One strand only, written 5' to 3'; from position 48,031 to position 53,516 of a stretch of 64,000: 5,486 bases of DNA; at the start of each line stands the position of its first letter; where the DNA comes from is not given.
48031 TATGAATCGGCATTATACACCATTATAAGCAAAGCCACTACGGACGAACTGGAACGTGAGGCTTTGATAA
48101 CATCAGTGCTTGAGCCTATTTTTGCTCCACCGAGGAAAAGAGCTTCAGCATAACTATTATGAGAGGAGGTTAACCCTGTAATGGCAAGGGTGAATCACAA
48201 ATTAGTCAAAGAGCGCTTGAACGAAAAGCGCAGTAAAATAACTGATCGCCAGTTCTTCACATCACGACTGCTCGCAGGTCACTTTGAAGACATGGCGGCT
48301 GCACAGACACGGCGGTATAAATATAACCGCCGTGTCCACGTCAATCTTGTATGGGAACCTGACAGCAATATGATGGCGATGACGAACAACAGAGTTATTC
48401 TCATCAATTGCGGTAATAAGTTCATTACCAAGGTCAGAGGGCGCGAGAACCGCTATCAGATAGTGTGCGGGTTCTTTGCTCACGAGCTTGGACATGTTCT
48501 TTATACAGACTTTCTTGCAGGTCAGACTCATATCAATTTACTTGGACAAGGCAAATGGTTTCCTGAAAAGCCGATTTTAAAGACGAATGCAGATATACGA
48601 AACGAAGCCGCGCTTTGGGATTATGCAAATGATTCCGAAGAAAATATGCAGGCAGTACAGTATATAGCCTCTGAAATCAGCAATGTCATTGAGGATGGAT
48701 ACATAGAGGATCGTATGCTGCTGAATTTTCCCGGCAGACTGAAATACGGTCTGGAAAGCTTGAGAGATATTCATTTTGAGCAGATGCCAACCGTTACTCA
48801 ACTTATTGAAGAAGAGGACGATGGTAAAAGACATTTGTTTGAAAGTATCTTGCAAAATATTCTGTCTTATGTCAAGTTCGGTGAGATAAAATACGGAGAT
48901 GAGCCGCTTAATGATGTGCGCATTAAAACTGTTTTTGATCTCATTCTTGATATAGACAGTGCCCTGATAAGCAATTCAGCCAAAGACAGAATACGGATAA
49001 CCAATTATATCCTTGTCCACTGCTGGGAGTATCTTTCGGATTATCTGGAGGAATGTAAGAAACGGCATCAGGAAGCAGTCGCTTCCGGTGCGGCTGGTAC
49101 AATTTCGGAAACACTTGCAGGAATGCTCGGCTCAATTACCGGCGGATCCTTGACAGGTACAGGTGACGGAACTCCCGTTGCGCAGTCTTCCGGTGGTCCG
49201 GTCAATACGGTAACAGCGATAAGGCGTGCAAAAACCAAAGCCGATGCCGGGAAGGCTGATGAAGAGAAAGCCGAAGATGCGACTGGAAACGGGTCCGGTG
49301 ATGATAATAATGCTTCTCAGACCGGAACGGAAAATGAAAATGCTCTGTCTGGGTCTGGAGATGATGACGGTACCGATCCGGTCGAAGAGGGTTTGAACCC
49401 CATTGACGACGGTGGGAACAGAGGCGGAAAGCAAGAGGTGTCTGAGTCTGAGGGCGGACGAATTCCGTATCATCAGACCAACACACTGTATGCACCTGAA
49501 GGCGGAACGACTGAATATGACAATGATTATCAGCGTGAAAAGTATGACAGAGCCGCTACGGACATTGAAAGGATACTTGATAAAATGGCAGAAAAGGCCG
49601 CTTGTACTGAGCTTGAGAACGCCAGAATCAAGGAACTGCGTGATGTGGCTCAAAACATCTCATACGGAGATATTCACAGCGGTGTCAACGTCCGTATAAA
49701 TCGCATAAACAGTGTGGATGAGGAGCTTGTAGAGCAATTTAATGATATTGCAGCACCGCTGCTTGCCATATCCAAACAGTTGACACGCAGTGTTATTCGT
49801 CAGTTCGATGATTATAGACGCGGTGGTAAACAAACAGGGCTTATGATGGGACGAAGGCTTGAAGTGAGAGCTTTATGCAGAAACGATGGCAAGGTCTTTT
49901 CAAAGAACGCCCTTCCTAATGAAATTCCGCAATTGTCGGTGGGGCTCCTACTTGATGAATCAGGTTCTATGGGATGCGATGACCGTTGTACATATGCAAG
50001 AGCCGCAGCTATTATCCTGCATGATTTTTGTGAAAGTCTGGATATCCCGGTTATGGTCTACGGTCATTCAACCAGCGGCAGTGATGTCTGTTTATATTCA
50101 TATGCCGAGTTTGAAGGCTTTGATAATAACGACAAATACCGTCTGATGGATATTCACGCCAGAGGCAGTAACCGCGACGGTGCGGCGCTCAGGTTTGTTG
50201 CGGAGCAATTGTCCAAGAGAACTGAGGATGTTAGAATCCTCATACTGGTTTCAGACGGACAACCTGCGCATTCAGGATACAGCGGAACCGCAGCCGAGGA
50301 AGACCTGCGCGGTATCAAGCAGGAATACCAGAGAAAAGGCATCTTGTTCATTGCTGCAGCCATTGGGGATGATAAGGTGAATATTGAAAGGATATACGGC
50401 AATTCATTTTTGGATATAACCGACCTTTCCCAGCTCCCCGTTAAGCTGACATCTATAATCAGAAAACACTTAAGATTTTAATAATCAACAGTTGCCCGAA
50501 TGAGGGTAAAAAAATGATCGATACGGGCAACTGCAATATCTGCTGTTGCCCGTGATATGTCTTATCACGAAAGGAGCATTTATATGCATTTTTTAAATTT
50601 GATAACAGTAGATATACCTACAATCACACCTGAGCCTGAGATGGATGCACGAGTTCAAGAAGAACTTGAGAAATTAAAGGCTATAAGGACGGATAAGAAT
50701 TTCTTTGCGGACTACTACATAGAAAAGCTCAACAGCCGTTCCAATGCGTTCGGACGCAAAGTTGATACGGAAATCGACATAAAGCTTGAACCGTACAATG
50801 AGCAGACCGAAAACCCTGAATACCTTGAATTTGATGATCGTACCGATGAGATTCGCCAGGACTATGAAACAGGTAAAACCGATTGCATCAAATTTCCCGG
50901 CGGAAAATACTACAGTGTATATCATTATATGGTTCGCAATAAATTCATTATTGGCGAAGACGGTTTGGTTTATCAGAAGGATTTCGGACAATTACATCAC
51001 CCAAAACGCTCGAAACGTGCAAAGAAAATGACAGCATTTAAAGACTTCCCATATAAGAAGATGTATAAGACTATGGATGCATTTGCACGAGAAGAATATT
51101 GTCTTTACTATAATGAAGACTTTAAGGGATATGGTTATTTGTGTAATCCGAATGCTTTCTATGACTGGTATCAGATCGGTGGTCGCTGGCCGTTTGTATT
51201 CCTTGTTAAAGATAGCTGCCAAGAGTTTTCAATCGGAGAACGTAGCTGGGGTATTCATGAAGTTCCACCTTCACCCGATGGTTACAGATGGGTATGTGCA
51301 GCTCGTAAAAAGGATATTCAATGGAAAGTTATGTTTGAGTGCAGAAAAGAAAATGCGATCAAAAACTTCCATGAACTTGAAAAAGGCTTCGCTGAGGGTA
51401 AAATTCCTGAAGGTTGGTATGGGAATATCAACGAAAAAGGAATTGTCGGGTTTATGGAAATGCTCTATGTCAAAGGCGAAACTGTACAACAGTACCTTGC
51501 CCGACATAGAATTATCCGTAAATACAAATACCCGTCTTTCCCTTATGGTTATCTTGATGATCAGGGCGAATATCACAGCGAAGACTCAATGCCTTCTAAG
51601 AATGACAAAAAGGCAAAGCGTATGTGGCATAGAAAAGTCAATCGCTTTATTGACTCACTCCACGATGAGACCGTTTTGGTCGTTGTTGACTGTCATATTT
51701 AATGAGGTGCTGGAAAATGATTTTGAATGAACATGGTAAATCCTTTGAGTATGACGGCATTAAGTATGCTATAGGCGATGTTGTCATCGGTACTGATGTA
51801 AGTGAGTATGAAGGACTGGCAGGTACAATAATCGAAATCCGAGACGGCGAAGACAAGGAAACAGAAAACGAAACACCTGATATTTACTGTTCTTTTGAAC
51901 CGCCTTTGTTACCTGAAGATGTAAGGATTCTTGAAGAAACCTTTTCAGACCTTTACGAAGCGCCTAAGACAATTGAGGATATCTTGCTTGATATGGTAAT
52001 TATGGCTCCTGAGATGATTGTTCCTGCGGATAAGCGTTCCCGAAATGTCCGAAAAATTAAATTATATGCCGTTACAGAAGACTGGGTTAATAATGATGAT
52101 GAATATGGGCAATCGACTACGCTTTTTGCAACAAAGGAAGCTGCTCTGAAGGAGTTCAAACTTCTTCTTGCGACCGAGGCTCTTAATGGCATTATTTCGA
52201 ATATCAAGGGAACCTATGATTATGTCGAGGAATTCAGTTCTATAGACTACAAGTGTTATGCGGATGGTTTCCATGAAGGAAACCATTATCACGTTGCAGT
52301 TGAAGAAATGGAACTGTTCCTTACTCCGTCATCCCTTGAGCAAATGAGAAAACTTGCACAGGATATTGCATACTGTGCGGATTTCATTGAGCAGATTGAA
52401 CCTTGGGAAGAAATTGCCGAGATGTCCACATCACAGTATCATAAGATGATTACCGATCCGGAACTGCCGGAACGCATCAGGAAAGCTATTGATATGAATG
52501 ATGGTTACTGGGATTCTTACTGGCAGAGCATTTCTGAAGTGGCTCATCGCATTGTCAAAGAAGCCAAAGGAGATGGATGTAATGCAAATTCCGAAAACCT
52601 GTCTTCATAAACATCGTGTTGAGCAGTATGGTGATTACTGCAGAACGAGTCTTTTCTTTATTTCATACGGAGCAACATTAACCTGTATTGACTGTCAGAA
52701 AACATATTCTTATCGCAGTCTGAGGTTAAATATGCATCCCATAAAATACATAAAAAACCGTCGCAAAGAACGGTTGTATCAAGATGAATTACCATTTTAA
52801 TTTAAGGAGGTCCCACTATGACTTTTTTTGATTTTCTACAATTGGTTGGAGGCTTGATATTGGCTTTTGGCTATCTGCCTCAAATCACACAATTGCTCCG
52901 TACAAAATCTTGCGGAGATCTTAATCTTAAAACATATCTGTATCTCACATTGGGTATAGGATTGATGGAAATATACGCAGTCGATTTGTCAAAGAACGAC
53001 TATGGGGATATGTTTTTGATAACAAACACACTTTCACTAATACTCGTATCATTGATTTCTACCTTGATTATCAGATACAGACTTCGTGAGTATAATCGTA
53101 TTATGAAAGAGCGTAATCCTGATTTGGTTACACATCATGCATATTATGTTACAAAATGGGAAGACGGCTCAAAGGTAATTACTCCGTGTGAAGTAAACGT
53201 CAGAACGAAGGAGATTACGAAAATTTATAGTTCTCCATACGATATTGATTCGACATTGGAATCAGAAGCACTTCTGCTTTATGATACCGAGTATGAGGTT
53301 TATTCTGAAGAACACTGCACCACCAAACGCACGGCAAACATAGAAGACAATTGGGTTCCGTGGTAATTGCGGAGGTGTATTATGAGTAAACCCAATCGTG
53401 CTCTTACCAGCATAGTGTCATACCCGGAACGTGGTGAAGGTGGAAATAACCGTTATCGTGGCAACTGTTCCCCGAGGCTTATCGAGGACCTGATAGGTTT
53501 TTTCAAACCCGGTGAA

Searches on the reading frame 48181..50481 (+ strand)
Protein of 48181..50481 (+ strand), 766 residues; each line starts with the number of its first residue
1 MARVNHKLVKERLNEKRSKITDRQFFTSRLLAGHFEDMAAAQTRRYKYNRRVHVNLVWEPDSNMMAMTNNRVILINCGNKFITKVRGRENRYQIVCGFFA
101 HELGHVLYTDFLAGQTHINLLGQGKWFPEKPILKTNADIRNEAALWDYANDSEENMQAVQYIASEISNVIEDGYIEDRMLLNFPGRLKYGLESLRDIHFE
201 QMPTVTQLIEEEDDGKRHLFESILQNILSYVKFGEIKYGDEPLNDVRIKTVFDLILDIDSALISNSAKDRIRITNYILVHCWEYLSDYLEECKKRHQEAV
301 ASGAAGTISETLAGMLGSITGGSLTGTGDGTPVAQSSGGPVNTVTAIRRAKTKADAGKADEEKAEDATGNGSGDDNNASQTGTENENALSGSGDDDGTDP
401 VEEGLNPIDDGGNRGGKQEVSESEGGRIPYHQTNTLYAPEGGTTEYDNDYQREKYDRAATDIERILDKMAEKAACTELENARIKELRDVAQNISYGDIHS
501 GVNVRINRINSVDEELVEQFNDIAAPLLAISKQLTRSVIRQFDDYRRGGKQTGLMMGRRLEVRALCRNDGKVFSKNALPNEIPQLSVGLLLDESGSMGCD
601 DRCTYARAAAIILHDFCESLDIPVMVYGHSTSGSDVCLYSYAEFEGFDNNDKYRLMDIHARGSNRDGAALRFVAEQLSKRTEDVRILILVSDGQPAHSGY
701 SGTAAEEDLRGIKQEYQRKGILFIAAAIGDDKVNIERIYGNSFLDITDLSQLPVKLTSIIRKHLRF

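Call 40: search_protein_families(library=pfam, proteins=[window:48181-50481:+], max_evalue=0.001)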
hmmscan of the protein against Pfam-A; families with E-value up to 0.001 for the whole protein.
window:48181-50481:+ (766 aa): 2 families
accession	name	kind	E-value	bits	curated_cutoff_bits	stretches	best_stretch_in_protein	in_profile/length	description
PF11775.14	CobT_C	-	2e-10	41.1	21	1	663-742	115-196/220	Cobalamin biosynthesis protein CobT VWA domain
PF00092.34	VWA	-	7.7e-05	23.4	23.8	1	589-732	4-143/174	von Willebrand factor type A domain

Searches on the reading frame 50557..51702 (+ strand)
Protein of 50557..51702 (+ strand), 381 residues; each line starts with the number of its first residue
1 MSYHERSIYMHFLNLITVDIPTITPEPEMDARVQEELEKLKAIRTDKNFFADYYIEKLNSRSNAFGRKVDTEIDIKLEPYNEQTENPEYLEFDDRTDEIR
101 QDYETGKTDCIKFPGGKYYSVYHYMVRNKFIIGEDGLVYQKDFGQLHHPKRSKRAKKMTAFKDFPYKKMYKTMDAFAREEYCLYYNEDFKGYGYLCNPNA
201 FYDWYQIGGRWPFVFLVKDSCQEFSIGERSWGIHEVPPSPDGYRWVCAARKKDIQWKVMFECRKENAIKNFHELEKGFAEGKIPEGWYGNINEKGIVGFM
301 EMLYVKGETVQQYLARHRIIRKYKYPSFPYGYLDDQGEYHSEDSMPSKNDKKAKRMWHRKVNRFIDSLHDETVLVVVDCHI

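Call 40: search_protein_families(library=pfam, proteins=[window:50557-51702:+], max_evalue=0.001)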
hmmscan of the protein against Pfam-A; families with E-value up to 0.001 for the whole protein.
window:50557-51702:+ (381 aa): 0 families

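Call 71: search_protein_families(library=phrogs, proteins=[window:50557-51702:+], max_evalue=0.001)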
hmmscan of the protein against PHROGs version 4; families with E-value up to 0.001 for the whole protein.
window:50557-51702:+ (381 aa): 1 family
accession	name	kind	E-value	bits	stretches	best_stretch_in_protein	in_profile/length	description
phrog_10079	-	unknown function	3.1e-16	60.7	2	68-278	14-216/344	-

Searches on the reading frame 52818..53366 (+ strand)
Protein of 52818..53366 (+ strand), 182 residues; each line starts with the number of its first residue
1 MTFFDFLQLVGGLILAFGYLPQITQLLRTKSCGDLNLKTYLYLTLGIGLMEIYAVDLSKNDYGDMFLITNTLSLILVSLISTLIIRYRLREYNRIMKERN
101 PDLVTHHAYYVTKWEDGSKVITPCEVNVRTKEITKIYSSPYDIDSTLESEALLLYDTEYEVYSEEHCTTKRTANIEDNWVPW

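Call 41: search_protein_families(library=pfam, proteins=[window:52818-53366:+], max_evalue=0.001)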
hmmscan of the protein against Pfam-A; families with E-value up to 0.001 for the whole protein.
window:52818-53366:+ (182 aa): 1 family
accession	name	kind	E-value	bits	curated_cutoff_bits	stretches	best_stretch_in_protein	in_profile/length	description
PF04193.19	PQ-loop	-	0.00016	21.8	22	1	5-46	3-44/61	PQ loop repeat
